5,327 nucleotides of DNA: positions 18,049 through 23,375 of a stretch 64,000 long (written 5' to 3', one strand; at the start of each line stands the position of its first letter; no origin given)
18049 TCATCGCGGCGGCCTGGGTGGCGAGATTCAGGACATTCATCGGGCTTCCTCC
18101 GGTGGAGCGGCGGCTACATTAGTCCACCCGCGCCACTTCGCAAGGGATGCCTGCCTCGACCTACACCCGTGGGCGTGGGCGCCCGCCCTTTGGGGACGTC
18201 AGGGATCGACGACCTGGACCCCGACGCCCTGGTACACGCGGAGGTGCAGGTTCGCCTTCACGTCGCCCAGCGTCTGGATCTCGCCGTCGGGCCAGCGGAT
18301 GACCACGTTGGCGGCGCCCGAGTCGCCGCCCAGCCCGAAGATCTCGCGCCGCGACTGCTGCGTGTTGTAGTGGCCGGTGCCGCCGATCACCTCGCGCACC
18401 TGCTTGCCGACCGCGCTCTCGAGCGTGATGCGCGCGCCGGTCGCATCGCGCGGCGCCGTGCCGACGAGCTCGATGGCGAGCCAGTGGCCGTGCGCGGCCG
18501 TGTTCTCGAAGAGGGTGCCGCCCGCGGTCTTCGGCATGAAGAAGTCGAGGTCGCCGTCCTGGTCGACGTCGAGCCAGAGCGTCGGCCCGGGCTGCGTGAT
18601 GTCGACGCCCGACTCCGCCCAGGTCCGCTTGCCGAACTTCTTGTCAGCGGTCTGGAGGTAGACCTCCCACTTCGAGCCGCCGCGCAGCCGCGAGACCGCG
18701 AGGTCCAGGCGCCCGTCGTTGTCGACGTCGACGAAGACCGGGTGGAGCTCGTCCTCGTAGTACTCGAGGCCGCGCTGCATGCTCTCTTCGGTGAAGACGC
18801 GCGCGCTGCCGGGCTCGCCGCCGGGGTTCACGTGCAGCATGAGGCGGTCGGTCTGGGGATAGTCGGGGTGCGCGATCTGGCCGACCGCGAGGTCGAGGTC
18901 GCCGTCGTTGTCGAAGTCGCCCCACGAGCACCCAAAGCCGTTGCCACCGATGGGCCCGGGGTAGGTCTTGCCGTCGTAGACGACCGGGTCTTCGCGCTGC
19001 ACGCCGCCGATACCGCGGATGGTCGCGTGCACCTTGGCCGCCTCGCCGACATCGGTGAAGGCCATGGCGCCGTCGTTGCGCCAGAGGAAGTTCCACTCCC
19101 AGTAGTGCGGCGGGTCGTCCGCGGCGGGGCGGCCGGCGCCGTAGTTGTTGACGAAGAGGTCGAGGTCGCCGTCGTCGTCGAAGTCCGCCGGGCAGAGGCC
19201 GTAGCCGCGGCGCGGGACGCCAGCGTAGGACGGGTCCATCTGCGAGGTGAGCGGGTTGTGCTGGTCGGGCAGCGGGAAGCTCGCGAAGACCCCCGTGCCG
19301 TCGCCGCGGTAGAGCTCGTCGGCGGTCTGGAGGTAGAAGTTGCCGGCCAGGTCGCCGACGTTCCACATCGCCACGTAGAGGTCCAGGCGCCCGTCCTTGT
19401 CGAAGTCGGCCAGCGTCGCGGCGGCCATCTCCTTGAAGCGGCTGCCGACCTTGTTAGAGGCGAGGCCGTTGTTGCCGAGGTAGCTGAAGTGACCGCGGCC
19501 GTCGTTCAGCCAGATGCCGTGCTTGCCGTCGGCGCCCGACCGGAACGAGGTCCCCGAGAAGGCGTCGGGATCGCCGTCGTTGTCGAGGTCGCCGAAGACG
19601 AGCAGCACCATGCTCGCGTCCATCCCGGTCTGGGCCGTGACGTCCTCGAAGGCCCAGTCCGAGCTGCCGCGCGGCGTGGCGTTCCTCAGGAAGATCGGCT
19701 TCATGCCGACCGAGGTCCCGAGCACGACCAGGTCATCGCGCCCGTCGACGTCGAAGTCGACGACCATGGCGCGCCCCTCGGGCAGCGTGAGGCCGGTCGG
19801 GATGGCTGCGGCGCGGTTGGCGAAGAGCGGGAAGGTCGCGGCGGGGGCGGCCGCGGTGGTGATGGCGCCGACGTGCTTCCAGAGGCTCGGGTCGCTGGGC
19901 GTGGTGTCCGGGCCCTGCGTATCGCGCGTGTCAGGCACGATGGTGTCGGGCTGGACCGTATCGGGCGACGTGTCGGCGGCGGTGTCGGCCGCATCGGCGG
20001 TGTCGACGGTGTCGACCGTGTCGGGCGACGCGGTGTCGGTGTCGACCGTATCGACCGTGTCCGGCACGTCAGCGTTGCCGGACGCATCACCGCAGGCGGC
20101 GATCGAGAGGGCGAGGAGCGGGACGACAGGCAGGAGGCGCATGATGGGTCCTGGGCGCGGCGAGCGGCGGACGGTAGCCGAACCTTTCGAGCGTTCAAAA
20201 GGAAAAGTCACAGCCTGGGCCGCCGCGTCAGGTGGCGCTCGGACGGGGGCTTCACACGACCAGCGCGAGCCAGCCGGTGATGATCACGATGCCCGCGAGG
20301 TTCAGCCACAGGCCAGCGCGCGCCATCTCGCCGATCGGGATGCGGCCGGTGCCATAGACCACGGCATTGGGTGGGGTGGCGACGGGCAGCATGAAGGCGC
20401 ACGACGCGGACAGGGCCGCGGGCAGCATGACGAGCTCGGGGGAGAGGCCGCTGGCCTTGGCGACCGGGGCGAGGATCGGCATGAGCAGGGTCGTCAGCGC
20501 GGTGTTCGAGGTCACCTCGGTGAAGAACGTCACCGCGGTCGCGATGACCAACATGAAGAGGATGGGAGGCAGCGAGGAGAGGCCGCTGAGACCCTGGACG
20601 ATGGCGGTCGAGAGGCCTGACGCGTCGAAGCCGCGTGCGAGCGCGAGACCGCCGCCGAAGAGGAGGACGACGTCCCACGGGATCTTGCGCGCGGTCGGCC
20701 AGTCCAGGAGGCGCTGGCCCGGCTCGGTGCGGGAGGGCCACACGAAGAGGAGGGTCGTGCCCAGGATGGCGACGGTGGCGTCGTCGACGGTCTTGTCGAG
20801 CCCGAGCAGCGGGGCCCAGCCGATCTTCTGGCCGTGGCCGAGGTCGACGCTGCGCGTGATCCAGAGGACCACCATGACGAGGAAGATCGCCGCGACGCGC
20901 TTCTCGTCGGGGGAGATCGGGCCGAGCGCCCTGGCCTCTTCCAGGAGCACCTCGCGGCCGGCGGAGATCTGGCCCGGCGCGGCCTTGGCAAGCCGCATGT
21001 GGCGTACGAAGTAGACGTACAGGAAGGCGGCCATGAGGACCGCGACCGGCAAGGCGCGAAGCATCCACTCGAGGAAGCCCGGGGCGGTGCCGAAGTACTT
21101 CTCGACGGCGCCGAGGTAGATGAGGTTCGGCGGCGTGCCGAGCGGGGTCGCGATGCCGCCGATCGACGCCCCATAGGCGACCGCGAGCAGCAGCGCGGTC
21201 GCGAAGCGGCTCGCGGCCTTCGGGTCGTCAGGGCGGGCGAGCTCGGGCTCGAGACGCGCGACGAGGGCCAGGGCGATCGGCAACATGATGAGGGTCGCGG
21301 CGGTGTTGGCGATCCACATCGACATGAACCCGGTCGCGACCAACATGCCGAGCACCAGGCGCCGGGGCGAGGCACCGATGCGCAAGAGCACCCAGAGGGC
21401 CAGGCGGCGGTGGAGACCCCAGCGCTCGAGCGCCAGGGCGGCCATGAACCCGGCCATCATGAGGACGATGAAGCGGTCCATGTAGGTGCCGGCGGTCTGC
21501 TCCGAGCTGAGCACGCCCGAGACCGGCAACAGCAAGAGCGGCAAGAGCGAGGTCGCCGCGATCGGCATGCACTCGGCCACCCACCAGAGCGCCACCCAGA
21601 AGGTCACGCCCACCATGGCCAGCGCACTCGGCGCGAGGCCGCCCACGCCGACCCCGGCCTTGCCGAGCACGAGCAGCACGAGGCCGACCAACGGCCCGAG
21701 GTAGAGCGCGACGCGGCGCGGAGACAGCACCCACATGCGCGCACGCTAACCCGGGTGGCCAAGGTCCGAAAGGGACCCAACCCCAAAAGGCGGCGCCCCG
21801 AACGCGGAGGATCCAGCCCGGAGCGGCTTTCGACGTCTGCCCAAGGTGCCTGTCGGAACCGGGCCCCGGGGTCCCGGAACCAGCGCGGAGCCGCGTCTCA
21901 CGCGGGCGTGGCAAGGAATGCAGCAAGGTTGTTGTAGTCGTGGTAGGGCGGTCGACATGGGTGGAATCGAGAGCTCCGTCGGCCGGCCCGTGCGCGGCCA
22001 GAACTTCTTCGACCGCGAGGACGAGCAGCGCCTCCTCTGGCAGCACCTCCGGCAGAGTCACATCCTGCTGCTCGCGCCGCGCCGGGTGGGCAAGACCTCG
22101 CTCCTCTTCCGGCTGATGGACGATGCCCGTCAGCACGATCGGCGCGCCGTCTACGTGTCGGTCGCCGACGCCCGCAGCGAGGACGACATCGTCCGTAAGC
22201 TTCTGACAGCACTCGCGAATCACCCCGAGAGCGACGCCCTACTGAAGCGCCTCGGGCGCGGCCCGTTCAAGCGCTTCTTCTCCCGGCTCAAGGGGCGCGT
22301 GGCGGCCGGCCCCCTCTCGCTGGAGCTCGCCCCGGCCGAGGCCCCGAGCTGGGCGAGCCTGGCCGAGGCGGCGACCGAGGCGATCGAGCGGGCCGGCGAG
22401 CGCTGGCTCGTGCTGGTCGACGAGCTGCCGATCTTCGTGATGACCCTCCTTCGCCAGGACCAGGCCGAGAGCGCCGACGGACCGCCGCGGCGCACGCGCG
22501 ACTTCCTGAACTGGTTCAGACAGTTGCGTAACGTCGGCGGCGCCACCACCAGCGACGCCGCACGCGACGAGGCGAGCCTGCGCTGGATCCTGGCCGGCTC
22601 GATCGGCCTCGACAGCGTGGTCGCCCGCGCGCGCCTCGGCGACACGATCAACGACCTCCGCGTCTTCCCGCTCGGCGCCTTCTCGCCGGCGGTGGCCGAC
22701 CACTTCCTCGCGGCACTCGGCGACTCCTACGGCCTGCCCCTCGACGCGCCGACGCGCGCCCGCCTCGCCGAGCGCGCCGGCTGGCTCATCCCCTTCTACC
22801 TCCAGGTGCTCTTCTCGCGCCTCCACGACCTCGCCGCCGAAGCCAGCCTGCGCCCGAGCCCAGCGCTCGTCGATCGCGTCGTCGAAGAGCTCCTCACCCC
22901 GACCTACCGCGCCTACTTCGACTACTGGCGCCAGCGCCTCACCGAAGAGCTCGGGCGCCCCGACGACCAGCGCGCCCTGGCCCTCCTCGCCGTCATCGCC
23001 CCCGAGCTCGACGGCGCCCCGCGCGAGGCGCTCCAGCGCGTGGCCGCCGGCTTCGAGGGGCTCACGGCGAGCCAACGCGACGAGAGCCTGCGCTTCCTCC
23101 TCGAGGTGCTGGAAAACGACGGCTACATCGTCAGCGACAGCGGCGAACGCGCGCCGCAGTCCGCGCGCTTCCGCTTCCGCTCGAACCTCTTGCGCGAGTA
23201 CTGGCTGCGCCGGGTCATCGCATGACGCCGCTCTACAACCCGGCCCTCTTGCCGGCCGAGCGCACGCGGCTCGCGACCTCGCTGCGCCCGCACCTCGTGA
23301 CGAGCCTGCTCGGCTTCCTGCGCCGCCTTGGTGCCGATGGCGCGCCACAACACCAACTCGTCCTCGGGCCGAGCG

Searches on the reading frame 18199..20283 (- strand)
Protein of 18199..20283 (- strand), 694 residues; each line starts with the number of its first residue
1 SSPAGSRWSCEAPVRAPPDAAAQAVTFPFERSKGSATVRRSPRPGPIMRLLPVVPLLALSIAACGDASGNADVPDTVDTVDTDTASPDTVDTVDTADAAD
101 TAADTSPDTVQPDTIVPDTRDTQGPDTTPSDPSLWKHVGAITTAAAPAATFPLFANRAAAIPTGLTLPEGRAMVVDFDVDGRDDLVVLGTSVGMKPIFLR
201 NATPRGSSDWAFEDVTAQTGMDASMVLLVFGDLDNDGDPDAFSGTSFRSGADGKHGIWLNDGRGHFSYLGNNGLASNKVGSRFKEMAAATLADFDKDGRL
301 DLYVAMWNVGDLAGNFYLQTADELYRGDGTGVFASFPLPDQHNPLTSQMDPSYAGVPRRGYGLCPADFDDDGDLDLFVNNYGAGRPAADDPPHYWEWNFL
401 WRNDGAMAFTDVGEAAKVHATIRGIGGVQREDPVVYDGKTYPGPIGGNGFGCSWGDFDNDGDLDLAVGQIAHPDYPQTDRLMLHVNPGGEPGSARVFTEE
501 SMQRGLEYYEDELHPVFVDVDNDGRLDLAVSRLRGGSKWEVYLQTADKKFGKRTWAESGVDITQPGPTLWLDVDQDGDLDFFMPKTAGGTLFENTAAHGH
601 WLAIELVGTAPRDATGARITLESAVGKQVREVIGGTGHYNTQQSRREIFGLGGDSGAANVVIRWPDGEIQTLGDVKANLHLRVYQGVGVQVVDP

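Call 63: search_protein_families(library=pfam, proteins=[window:18199-20283:-], max_evalue=0.0001)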
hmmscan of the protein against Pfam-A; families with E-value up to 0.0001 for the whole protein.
window:18199-20283:- (694 aa): 3 families
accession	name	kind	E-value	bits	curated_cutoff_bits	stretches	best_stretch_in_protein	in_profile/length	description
PF13517.12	FG-GAP_3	-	1.4e-27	96.4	26.9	3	232-304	1-61/61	FG-GAP-like repeat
PF07593.17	UnbV_ASPIC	-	1.8e-15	57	23.4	1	614-679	1-65/68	ASPIC and UnbV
PF01839.29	FG-GAP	-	3.7e-13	49.5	22.1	0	454-468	7-21/37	FG-GAP repeat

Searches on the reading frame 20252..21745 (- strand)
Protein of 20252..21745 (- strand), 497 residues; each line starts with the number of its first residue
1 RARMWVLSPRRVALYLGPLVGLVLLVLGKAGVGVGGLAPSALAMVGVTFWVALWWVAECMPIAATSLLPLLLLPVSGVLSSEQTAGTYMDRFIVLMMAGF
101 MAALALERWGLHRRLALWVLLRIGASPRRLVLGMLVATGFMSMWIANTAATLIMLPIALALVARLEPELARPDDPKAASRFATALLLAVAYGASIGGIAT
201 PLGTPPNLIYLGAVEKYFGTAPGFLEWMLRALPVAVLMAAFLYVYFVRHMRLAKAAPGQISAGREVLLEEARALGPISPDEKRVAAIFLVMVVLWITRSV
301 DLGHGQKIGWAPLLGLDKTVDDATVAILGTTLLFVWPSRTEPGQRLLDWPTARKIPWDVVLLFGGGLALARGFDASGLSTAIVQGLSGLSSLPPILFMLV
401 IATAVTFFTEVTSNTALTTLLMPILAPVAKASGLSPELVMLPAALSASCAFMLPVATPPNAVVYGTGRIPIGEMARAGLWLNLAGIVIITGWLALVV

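Call 63: search_protein_families(library=pfam, proteins=[window:20252-21745:-], max_evalue=0.0001)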
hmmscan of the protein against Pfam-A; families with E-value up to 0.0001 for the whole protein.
window:20252-21745:- (497 aa): 2 families
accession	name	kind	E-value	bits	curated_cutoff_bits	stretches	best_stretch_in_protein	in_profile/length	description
PF00939.25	Na_sulph_symp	-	1.1e-69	236.1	27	1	36-490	25-459/472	Sodium:sulfate symporter transmembrane region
PF03600.22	CitMHS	-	8e-55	186.7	31.9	1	53-433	2-322/336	Citrate transporter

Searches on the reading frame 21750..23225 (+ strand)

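Call 63: search_protein_families(library=pfam, proteins=[window:21750-23225:+], max_evalue=0.0001)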
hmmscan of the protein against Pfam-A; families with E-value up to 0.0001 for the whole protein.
window:21750-23225:+ (491 aa): 3 families
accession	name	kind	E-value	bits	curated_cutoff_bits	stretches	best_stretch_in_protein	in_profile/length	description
PF13401.12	AAA_22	-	5.9e-08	33.5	27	1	101-289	4-128/130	AAA domain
PF01637.24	ATPase_2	-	1.3e-05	25.6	33.2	1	86-229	1-122/225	ATPase domain predominantly from Archaea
PF14516.12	AAA_35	-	2.8e-05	23.5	27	1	94-142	21-71/331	AAA-like domain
